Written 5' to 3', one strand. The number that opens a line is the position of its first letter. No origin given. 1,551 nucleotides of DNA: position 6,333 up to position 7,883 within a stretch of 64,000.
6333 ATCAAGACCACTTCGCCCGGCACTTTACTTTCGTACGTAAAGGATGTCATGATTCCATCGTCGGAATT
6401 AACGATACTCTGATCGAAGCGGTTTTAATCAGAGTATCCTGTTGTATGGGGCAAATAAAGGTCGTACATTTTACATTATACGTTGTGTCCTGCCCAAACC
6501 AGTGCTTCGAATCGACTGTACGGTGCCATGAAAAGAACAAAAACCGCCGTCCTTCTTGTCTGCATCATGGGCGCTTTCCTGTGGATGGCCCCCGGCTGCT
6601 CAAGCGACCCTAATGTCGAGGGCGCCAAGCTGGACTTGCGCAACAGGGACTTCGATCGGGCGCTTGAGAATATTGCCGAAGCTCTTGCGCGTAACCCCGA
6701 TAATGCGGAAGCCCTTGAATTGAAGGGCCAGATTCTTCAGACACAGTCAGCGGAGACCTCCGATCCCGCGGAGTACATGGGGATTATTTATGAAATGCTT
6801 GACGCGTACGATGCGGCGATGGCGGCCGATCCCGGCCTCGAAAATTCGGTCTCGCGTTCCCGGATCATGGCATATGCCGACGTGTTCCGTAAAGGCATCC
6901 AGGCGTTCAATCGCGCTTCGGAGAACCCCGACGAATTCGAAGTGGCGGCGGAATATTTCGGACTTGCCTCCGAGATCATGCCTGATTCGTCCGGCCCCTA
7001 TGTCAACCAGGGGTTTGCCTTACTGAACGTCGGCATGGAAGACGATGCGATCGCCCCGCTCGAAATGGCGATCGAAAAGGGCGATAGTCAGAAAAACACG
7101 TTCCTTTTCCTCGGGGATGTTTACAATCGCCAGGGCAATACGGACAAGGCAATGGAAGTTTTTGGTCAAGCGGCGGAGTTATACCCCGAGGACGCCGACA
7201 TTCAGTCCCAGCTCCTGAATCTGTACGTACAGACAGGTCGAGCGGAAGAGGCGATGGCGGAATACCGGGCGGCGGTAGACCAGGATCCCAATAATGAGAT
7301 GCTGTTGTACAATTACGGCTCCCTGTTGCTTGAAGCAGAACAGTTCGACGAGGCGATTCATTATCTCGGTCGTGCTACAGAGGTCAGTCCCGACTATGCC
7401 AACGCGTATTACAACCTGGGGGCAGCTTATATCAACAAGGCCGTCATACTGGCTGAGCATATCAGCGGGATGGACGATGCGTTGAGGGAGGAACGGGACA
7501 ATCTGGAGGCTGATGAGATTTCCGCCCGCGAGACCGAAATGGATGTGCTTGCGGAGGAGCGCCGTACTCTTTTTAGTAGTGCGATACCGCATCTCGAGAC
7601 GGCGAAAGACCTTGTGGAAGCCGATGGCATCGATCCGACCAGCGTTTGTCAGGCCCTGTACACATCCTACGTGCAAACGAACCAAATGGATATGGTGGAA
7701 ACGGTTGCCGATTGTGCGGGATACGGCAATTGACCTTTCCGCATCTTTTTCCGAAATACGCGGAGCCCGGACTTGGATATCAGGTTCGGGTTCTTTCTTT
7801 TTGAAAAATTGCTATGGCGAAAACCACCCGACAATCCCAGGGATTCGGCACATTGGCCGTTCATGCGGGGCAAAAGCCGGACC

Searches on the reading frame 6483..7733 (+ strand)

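Call 26: search_protein_families(library=pfam, proteins=[window:6483-7733:+], max_evalue=0.001)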
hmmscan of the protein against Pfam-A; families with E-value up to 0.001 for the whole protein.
window:6483-7733:+ (416 aa): 23 families
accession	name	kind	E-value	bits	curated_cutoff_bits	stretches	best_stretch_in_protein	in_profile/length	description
PF13414.12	TPR_11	-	4e-23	81.3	26.8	3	279-316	1-38/42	TPR repeat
PF13428.12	TPR_14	-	4.7e-23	79.8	23.5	2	208-245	5-42/44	Tetratricopeptide repeat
PF13432.12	TPR_16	-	6.5e-22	78.1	32.7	3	210-271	3-64/65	Tetratricopeptide repeat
PF13431.12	TPR_17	-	1.3e-19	69.2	24.4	1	261-292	2-33/34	Tetratricopeptide repeat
PF14559.12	TPR_19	-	2.4e-19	69.9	25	2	217-271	4-58/68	Tetratricopeptide repeat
PF07719.23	TPR_2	-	3.1e-18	64.8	27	0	274-305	3-34/34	Tetratricopeptide repeat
PF13181.12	TPR_8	-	2.9e-16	58.6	25.7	1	240-271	3-34/34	Tetratricopeptide repeat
PF00515.34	TPR_1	-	2.5e-15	56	27.8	0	210-237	7-34/34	Tetratricopeptide repeat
PF13424.12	TPR_12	-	2.2e-10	41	30.1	1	208-266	7-73/77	Tetratricopeptide repeat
PF13429.12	TPR_15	-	1.3e-09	38.3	26.2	1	203-299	145-241/280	Tetratricopeptide repeat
PF12895.13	ANAPC3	-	2.2e-08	34.7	27.2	0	245-297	30-81/82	Anaphase-promoting complex, cyclosome, subunit 3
PF23914.1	TPR_CcmH_CycH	-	7.1e-08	32.9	42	1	200-301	46-150/158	Cytochrome c-type biogenesis protein H TPR domain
PF13174.12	TPR_6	-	8.4e-08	32.8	26.3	0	210-236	6-32/33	Tetratricopeptide repeat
PF13371.12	TPR_9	-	5.9e-07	29.8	35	0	244-306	1-63/73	Tetratricopeptide repeat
PF25064.1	ARM_TT21_5th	-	1.2e-05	26.1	27.8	0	208-300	5-100/117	TT21 fifth ARM repeats domain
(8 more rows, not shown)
